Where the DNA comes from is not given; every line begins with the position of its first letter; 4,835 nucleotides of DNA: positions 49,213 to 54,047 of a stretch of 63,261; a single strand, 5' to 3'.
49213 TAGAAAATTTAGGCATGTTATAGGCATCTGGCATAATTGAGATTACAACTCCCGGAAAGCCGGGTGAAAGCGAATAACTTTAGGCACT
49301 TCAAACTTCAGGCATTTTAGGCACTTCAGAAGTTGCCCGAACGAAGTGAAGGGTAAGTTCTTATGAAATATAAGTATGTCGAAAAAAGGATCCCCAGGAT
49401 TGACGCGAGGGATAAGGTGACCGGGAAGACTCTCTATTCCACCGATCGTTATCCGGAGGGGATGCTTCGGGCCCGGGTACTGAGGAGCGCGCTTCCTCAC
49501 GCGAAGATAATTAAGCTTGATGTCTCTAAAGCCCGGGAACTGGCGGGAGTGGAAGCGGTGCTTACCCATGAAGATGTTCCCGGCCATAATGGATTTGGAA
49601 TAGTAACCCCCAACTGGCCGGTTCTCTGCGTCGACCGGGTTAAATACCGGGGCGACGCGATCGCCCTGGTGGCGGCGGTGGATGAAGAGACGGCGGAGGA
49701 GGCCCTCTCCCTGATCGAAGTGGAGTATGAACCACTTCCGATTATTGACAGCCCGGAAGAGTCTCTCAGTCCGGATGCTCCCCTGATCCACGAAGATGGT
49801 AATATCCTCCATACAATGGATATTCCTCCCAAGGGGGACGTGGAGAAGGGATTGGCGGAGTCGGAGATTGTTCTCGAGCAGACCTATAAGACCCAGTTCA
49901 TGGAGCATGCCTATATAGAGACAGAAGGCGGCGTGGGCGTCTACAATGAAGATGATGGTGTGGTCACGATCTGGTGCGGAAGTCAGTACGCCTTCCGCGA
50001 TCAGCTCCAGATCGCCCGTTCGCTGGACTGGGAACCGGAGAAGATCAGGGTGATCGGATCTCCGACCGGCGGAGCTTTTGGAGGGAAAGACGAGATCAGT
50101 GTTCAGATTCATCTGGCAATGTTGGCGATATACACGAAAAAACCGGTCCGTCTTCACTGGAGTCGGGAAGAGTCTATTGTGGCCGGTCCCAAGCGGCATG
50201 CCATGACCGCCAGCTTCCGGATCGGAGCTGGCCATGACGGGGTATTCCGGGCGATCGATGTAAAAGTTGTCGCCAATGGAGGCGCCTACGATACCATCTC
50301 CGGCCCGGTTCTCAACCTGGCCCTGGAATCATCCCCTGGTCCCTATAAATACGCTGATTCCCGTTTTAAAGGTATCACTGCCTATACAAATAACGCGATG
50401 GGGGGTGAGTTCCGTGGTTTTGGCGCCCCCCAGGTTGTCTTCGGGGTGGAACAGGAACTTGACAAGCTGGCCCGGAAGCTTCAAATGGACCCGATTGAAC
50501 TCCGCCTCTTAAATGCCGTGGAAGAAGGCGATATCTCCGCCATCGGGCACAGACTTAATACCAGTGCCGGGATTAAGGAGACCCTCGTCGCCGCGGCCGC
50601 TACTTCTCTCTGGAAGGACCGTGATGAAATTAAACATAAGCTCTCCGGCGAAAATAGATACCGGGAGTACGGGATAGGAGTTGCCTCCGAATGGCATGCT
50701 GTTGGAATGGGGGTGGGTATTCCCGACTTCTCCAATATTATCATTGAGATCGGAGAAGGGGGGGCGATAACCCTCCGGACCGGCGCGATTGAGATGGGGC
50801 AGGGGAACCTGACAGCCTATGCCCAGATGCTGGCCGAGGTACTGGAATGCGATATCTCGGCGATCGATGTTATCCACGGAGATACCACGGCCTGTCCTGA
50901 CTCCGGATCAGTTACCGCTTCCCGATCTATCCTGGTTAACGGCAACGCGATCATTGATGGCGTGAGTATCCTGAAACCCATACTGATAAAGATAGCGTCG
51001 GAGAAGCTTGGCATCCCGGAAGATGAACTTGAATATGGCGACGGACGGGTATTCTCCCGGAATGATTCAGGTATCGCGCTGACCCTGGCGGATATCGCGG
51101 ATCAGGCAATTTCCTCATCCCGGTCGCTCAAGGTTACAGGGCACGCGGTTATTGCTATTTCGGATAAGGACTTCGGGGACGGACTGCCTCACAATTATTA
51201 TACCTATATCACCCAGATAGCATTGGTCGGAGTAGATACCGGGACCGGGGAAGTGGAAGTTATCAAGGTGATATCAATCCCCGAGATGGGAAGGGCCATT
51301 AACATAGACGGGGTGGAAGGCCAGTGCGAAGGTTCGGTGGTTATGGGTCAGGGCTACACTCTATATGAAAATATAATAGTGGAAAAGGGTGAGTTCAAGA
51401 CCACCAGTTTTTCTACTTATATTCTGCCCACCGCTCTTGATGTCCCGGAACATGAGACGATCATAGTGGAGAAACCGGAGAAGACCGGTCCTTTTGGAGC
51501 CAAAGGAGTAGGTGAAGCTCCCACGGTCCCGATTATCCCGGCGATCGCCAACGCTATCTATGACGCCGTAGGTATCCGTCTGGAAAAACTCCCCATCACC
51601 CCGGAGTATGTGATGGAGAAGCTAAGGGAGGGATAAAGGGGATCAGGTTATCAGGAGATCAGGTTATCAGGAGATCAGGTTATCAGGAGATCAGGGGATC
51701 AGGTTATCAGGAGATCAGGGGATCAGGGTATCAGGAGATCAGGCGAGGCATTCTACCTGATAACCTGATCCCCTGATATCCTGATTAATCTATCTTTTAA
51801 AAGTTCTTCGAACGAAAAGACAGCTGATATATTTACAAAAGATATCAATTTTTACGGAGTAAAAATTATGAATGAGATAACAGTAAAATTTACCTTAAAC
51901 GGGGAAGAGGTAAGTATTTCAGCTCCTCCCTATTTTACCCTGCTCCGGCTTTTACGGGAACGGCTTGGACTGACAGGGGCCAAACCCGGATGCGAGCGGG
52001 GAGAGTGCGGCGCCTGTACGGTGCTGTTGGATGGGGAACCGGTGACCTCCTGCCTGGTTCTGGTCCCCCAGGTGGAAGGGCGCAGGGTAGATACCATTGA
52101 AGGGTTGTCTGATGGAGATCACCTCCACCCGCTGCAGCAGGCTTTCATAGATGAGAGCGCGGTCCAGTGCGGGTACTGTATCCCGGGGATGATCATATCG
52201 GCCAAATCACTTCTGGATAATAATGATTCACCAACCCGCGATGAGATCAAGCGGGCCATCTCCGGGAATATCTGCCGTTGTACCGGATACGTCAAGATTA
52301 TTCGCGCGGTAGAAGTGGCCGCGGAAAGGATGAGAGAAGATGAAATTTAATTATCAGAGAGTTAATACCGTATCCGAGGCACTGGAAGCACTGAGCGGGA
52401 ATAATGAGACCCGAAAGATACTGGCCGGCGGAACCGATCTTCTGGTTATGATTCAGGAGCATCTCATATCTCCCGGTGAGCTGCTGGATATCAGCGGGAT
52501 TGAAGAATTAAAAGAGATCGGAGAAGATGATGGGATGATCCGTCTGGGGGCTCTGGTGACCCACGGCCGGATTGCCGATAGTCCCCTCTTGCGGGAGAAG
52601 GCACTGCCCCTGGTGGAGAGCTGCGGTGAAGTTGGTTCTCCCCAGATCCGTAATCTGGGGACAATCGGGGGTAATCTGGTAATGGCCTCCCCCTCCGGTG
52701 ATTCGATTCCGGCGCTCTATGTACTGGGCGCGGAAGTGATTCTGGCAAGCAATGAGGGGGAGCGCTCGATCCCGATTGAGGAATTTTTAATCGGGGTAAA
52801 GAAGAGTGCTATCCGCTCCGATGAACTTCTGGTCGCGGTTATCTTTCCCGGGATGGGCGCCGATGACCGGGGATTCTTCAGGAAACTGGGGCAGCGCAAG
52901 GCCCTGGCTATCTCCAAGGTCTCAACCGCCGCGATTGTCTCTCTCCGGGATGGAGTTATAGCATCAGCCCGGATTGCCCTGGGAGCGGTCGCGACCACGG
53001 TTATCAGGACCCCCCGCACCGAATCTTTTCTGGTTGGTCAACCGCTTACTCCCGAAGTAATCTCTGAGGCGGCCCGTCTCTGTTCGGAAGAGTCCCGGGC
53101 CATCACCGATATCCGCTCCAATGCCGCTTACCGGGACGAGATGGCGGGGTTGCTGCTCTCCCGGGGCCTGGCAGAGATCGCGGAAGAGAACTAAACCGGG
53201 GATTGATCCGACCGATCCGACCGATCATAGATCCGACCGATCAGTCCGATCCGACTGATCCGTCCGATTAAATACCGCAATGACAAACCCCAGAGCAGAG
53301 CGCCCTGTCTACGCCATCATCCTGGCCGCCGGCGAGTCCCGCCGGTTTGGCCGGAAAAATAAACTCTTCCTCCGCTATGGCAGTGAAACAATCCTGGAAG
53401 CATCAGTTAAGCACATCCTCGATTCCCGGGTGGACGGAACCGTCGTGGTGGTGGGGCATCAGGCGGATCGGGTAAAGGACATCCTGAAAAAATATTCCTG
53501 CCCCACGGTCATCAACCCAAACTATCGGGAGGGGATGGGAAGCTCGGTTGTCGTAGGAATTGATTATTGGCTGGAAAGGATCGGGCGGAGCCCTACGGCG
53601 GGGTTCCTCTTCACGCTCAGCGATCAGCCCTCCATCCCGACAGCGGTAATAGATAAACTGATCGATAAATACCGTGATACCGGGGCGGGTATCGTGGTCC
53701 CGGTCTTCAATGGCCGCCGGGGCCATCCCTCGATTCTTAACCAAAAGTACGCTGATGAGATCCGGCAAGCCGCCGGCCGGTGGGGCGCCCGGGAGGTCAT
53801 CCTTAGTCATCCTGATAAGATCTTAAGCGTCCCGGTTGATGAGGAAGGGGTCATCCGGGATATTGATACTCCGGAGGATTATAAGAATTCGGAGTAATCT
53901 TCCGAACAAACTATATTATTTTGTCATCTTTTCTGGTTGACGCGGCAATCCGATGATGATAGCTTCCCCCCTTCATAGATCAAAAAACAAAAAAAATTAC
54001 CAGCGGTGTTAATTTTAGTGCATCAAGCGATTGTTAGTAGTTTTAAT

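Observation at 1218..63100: Modular 'word-palindromes' fill almost every intergenic gap (families A-L plus shared modules)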

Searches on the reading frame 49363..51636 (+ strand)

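Call 27: search_protein_families(library=ncbifam, max_evalue=1e-25, proteins=[window:49363-51636:+])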
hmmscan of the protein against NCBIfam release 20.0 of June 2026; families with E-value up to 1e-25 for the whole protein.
window:49363-51636:+ (757 aa): 13 families
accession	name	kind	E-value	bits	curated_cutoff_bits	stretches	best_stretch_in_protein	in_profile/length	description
TIGR03196.1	pucD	equivalog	1.1e-182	609.3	783.65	1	8-750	5-754/763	xanthine dehydrogenase subunit D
TIGR03311.1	Se_dep_XDH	equivalog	4.6e-152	508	830.45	1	6-538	162-675/848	selenium-dependent xanthine dehydrogenase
TIGR03194.1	4hydrxCoA_A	equivalog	1.2e-150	503.4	994.55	1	10-754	1-746/746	4-hydroxybenzoyl-CoA reductase subunit alpha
NF043082.1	XdhA_XDHase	equivalog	7.2e-143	477.4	780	1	8-756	3-754/758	xanthine dehydrogenase subunit XdhA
NF007426.0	PRK09970.1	equivalog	4.5e-140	468.1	916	1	2-756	2-757/761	xanthine dehydrogenase molybdenum-binding subunit XdhA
NF041018.1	glyceraldDH_alpha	equivalog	4.2e-110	369.3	790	1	4-751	1-741/741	glyceraldehyde dehydrogenase subunit alpha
NF045668.1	pterin_aldehy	equivalog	1.4e-109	367.5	1100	2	7-536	176-713/905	molybdopterin-dependent aldehyde oxidoreductase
TIGR02965.1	xanthine_xdhB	equivalog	5.3e-99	332.4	849.5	1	14-737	9-730/758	xanthine dehydrogenase molybdopterin binding subunit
TIGR03313.1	Se_sel_red_Mo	hypoth_equivalog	1.7e-85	287.5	1101.9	1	158-754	362-949/951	molybdopterin-dependent oxidoreductase Mo/Fe-S-binding subunit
NF040766.1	CODH_aero_grp5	exception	1.4e-84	284.7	950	1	4-750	3-781/785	aerobic carbon-monoxide dehydrogenase large subunit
TIGR02416.1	CO_dehy_Mo_lg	equivalog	3.6e-77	260.2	991.15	1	19-738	6-755/770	aerobic carbon-monoxide dehydrogenase large subunit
NF041671.1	peri_hyde_PaoC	equivalog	3.4e-76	257.2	1180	1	3-755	15-732/735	aldehyde oxidoreductase molybdenum-binding subunit PaoC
TIGR02969.1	mam_aldehyde_ox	subfamily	3e-48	164.1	1912.3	1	19-737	589-1280/1330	aldehyde oxidase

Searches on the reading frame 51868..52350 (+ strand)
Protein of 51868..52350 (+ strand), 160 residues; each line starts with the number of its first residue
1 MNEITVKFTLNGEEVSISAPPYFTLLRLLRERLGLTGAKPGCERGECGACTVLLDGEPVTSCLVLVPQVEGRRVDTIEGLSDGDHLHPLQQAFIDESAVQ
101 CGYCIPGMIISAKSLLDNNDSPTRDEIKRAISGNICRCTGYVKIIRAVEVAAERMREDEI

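Call 27: search_protein_families(library=ncbifam, max_evalue=1e-25, proteins=[window:51868-52350:+])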
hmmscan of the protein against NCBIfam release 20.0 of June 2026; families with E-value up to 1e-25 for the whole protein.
window:51868-52350:+ (160 aa): 10 families
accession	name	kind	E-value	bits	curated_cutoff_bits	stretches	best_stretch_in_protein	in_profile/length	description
NF043084.2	XdhC_XDHase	equivalog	1.4e-55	186.9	217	1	5-151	2-149/151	xanthine dehydrogenase subunit XdhC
NF041020.1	glyceraldDH_gamma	equivalog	8.1e-55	184.9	290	1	3-156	10-163/164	glyceraldehyde dehydrogenase subunit gamma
TIGR03193.1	4hydroxCoAred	equivalog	4.7e-53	179.1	257.8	1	8-152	4-148/148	4-hydroxybenzoyl-CoA reductase subunit gamma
TIGR03311.1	Se_dep_XDH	equivalog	2.9e-52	177.8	830.45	1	7-158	2-150/848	selenium-dependent xanthine dehydrogenase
TIGR03198.1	pucE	equivalog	9.3e-51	171.2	254.3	1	5-151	3-148/151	xanthine dehydrogenase subunit E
NF045668.1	pterin_aldehy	equivalog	2.8e-50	171.3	1100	1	7-158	4-158/905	molybdopterin-dependent aldehyde oxidoreductase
NF007387.0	PRK09908.1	equivalog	3.3e-46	156.6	212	1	3-150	6-154/159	xanthine dehydrogenase iron sulfur-binding subunit XdhC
TIGR02963.1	xanthine_xdhA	equivalog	4.1e-43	147.7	467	1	6-156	1-162/468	xanthine dehydrogenase small subunit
NF008514.0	PRK11433.1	equivalog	4.2e-43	147.4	322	1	4-118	51-165/218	aldehyde dehydrogenase iron-sulfur subunit PaoA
TIGR02969.1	mam_aldehyde_ox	subfamily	1.1e-28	99.3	1912.3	1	8-149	5-158/1330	aldehyde oxidase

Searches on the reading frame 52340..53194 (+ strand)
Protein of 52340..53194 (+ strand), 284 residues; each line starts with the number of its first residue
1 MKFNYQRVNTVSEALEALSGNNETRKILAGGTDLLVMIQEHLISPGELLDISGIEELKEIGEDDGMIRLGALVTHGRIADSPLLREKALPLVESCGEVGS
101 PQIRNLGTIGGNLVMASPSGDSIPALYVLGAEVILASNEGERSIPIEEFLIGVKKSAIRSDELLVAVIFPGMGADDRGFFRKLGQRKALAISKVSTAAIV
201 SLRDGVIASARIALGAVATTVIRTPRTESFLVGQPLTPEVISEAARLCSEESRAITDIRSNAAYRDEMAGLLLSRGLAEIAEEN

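Call 27: search_protein_families(library=ncbifam, max_evalue=1e-25, proteins=[window:52340-53194:+])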
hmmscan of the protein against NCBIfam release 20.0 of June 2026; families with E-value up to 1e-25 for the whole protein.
window:52340-53194:+ (284 aa): 6 families
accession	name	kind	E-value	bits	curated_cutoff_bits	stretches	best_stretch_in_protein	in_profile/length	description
NF043083.1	XdhB_XDHase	equivalog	2.5e-62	210.6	310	1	4-282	6-285/289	xanthine dehydrogenase subunit XdhB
NF007427.0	PRK09971.1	equivalog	1.6e-57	195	287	1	4-282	6-285/292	xanthine dehydrogenase FAD-binding subunit XdhB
NF041019.1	glyceraldDH_beta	equivalog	1.7e-53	181.7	350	1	2-279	5-279/280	glyceraldehyde dehydrogenase subunit beta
TIGR02963.1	xanthine_xdhA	equivalog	1.7e-50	172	467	1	12-275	201-463/468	xanthine dehydrogenase small subunit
TIGR03199.1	pucC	equivalog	3.5e-34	118.3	306.05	1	22-269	14-258/264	xanthine dehydrogenase subunit C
TIGR03195.1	4hydrxCoA_B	equivalog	1.2e-32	113.3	404.55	0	2-115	4-116/321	4-hydroxybenzoyl-CoA reductase subunit beta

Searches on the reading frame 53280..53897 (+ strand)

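Call 50: search_protein_families(library=pfam, max_evalue=0.00001, proteins=[window:53280-53897:+])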
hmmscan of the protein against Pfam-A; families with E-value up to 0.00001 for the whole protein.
window:53280-53897:+ (205 aa): 2 families
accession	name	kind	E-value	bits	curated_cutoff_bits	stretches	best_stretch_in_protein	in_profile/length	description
PF12804.13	NTP_transf_3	-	3e-34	118.9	27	1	12-177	1-157/160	MobA-like NTP transferase domain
PF01128.25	IspD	-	1.1e-06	29.1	27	1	10-78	1-72/221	2-C-methyl-D-erythritol 4-phosphate cytidylyltransferase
